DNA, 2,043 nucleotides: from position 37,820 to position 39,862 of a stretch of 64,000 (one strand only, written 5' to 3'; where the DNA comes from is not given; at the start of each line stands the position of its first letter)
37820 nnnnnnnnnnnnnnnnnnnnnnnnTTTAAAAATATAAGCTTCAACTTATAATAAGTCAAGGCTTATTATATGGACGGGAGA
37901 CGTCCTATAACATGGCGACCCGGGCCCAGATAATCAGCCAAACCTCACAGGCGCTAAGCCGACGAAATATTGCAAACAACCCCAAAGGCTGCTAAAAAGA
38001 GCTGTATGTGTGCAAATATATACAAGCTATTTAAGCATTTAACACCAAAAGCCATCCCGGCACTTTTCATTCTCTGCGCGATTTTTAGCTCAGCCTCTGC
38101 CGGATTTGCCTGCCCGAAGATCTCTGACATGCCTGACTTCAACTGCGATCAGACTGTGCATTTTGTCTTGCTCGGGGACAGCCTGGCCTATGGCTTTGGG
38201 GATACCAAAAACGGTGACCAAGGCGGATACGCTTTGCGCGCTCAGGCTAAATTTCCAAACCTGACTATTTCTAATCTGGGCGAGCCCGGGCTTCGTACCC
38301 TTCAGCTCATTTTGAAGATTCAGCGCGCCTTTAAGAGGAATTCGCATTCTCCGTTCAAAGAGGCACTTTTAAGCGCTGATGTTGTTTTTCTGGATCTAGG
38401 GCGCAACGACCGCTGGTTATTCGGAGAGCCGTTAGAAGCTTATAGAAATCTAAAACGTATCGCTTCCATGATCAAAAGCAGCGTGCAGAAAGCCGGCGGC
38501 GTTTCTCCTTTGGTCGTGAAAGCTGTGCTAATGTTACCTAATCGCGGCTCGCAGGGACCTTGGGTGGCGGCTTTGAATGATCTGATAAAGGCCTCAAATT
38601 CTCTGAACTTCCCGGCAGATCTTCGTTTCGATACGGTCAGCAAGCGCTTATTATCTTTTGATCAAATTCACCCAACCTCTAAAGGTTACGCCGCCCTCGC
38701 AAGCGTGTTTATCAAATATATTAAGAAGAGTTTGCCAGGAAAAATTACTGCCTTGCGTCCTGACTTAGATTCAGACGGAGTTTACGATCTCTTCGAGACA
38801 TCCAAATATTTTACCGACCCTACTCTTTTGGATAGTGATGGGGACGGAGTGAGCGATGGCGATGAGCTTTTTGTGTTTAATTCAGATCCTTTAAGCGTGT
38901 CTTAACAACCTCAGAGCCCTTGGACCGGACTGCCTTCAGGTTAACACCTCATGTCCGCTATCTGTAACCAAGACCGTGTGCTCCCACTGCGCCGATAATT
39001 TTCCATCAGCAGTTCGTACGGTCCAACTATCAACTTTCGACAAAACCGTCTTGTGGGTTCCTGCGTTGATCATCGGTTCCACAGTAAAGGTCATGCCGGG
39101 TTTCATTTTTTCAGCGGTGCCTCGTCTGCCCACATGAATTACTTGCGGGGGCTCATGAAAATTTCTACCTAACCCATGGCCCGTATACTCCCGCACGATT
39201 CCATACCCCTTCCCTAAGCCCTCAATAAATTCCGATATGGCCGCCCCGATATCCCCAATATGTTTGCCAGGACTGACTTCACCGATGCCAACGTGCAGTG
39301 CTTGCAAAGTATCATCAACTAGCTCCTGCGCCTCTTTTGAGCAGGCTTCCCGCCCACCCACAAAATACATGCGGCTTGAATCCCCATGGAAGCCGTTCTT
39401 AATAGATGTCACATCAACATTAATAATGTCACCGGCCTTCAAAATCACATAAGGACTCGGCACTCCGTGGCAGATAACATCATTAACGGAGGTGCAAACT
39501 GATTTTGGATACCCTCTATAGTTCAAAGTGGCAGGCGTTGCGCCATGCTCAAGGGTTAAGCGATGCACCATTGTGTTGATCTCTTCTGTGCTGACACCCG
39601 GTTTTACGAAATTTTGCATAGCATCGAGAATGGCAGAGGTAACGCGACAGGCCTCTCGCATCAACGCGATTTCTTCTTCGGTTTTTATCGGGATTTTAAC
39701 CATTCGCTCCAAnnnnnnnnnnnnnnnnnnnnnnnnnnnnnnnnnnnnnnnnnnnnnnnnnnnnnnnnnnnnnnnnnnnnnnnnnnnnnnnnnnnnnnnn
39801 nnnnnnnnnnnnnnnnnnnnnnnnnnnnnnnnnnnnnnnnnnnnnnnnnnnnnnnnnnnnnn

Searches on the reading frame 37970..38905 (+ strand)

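Call 53: search_protein_families(library=pfam, proteins=[window:37970-38905:+], max_evalue=0.00001)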
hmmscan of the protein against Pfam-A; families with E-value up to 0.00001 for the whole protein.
window:37970-38905:+ (311 aa): 2 families
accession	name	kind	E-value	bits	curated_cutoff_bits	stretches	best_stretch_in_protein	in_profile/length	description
PF13472.12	Lipase_GDSL_2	-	4.3e-15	57.1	32.9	1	67-242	1-178/178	GDSL-like Lipase/Acylhydrolase family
PF00657.28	Lipase_GDSL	-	1.9e-10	41.7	23.6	1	66-245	2-206/208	GDSL-like Lipase/Acylhydrolase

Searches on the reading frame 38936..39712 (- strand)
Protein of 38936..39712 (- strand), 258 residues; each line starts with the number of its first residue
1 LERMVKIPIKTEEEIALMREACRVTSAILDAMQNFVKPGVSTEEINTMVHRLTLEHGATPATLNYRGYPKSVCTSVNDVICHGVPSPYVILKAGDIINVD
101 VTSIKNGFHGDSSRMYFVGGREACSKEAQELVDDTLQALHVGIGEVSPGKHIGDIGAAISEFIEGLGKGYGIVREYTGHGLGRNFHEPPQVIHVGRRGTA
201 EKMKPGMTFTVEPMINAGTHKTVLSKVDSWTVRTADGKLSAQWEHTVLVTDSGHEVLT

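Call 54: search_protein_families(library=pfam, proteins=[window:38936-39712:-], max_evalue=0.00001)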
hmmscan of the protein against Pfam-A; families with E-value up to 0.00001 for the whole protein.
window:38936-39712:- (258 aa): 1 family
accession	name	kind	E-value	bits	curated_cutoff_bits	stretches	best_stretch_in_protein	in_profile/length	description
PF00557.29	Peptidase_M24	-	4.4e-51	174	23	1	17-251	2-208/208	Metallopeptidase family M24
